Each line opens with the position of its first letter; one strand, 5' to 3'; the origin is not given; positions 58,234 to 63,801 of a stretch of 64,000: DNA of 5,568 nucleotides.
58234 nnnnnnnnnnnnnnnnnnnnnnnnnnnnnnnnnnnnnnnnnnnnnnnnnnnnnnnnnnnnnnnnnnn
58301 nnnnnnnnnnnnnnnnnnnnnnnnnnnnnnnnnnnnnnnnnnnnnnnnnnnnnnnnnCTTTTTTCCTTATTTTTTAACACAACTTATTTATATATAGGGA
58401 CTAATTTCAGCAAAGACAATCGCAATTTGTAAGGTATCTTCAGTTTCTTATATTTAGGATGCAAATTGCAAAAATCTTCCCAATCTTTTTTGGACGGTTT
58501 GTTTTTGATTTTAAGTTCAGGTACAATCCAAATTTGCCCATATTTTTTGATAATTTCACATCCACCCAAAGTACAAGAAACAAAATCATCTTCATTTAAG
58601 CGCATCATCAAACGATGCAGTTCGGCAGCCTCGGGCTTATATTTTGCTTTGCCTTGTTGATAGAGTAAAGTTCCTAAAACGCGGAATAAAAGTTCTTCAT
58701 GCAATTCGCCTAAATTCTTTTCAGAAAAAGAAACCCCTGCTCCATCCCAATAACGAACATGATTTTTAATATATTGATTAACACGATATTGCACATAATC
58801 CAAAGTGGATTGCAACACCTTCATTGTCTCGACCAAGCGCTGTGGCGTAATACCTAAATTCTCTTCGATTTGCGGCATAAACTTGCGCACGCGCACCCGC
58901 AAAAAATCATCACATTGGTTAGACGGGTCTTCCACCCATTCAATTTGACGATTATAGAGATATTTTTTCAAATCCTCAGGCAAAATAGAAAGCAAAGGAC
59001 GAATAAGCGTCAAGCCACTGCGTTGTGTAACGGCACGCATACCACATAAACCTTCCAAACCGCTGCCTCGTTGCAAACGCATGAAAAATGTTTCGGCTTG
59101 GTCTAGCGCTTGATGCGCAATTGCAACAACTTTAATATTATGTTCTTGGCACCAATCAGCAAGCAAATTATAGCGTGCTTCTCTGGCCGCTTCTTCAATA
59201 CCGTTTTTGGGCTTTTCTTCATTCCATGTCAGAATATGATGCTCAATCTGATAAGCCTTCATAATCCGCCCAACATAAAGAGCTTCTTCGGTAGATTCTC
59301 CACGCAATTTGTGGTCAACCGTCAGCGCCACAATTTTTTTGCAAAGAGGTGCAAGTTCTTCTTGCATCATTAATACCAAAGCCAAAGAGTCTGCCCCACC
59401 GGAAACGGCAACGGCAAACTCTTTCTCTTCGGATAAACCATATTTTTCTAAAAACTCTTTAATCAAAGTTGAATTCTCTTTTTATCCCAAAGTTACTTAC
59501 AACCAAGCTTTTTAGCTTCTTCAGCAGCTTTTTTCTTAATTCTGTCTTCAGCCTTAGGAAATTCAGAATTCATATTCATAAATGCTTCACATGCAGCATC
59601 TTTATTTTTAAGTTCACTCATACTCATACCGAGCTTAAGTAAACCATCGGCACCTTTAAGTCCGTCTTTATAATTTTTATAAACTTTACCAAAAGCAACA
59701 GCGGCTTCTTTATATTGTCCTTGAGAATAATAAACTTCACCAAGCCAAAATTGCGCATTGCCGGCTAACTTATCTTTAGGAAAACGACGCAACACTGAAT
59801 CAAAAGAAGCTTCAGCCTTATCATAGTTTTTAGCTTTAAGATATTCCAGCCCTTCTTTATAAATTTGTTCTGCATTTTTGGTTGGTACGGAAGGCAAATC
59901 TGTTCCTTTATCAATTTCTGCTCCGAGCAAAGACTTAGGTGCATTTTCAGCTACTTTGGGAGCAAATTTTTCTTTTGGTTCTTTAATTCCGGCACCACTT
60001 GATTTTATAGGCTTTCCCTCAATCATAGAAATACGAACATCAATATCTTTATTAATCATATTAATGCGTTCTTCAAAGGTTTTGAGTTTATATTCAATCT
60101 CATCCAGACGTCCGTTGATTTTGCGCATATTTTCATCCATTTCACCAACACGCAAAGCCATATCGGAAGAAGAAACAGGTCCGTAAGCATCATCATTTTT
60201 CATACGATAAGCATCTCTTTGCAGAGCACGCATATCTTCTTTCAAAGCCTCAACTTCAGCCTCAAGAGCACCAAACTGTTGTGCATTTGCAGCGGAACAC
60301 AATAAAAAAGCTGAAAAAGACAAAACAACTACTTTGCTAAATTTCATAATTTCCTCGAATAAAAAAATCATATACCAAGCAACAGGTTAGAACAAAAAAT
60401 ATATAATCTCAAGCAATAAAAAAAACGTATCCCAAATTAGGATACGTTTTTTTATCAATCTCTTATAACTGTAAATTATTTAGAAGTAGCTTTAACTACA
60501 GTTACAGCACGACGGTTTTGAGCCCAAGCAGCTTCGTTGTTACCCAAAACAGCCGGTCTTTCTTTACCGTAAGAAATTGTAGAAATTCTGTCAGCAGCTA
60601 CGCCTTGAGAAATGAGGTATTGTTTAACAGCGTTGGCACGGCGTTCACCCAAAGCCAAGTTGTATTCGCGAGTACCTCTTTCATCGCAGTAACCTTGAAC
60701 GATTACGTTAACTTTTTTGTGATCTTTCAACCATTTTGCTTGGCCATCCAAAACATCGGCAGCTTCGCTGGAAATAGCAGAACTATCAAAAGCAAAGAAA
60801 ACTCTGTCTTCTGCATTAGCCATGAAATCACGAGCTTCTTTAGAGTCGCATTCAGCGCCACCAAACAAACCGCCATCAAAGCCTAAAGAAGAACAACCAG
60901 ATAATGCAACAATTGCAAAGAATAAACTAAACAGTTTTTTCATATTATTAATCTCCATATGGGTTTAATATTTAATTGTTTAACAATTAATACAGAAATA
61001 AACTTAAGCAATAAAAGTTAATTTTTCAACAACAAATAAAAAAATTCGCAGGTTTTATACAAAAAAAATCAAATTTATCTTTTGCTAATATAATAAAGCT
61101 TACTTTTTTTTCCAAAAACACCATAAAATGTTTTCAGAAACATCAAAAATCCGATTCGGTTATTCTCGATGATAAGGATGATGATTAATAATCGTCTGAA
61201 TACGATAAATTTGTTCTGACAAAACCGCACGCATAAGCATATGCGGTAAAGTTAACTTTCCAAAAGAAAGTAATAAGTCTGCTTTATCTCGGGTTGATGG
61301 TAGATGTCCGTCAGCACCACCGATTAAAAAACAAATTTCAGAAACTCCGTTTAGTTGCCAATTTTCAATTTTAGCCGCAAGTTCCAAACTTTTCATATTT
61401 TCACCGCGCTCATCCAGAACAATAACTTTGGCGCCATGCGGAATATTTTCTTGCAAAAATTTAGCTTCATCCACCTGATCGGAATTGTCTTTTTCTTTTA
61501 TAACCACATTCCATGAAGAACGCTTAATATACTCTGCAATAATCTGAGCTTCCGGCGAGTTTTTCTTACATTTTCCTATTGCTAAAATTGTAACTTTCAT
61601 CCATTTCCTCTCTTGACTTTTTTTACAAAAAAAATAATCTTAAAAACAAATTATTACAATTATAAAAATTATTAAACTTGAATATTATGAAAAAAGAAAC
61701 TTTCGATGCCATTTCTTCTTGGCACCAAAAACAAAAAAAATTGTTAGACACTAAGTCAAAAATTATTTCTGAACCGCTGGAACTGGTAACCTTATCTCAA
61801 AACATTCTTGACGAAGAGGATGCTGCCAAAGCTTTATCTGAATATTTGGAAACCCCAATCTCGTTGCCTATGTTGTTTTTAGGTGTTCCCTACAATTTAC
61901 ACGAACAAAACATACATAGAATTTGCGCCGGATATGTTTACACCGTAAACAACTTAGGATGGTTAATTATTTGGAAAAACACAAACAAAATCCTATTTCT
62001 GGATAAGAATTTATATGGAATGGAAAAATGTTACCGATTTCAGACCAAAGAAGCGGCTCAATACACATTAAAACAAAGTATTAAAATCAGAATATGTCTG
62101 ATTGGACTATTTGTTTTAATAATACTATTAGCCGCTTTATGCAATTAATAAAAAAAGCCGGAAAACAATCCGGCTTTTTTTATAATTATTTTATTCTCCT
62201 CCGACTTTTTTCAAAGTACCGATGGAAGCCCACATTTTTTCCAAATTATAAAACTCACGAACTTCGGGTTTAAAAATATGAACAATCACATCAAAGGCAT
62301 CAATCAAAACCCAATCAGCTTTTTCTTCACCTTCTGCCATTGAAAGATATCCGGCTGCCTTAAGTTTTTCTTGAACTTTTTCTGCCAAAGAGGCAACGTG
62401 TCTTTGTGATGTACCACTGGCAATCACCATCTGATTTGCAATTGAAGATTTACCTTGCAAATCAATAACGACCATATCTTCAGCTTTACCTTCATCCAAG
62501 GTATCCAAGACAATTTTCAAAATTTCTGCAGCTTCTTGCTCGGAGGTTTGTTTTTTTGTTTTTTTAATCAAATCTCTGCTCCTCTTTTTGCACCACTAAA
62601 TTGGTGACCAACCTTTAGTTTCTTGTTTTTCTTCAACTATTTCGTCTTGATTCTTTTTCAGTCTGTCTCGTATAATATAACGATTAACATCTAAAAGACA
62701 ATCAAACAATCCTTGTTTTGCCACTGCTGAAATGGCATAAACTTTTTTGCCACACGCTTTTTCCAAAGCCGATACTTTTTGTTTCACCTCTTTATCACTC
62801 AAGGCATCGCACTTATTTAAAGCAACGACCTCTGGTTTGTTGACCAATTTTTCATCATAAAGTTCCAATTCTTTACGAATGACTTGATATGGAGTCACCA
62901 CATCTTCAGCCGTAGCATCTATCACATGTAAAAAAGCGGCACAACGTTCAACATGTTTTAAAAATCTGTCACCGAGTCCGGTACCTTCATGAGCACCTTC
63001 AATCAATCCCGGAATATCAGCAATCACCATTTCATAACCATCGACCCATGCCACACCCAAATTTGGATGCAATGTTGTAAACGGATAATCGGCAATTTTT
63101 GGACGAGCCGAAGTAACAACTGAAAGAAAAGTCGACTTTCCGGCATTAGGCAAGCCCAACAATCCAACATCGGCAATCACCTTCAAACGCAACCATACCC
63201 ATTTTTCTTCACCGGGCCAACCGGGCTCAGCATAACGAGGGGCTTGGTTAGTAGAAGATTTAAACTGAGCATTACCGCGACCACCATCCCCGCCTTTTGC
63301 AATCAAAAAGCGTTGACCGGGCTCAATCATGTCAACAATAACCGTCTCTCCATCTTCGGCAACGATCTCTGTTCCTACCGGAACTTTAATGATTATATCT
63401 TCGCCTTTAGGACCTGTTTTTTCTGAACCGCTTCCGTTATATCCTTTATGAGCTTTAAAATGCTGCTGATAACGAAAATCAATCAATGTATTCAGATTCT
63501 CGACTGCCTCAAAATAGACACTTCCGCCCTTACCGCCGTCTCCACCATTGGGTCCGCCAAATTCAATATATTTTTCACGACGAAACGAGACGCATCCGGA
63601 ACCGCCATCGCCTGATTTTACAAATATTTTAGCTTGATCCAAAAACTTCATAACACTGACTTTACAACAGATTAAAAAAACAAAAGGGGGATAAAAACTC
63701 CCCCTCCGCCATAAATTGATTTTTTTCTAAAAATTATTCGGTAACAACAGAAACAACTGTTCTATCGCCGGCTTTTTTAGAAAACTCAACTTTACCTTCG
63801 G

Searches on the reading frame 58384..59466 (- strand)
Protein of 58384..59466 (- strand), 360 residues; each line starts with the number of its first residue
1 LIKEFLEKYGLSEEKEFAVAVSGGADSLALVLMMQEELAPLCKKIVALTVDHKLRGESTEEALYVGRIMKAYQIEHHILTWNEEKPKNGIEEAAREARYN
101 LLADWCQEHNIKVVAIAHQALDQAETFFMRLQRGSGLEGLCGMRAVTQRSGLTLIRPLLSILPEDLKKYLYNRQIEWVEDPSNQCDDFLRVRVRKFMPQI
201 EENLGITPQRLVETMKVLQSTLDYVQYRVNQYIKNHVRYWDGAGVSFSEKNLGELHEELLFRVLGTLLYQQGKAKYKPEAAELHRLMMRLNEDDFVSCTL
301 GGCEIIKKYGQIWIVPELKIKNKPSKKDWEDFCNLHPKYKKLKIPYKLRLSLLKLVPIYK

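Call 76: search_protein_families(library=pfam, proteins=[window:58384-59466:-], max_evalue=0.0001)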
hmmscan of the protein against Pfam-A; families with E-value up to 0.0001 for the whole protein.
window:58384-59466:- (360 aa): 1 family
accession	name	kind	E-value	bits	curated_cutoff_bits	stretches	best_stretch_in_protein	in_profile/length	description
PF01171.26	ATP_bind_3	-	1.8e-52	178.2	27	1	17-195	2-181/182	PP-loop family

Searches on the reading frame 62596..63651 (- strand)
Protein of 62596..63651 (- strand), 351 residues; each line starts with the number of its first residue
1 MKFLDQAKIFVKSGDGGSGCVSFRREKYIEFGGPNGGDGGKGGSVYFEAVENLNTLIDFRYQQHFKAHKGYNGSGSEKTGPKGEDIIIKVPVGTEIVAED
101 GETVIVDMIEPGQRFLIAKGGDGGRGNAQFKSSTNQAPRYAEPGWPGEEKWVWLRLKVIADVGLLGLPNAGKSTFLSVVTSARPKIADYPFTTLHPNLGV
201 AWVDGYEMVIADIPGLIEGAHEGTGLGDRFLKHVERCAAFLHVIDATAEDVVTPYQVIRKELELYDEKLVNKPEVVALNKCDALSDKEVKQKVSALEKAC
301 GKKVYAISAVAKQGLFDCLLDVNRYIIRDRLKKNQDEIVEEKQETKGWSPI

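Call 76: search_protein_families(library=pfam, proteins=[window:62596-63651:-], max_evalue=0.0001)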
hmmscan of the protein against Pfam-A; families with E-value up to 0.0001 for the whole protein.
window:62596-63651:- (351 aa): 3 families
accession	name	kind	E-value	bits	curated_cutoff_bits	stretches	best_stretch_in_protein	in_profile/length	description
PF01018.28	GTP1_OBG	-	1.3e-64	217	27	1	5-158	2-155/155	GTP1/OBG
PF01926.29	MMR_HSR1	-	1.1e-24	87.2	21.9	1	161-280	1-113/113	50S ribosome-binding GTPase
PF02421.24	FeoB_N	-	4.4e-14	52.7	27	1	162-315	3-149/156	Ferrous iron transport protein B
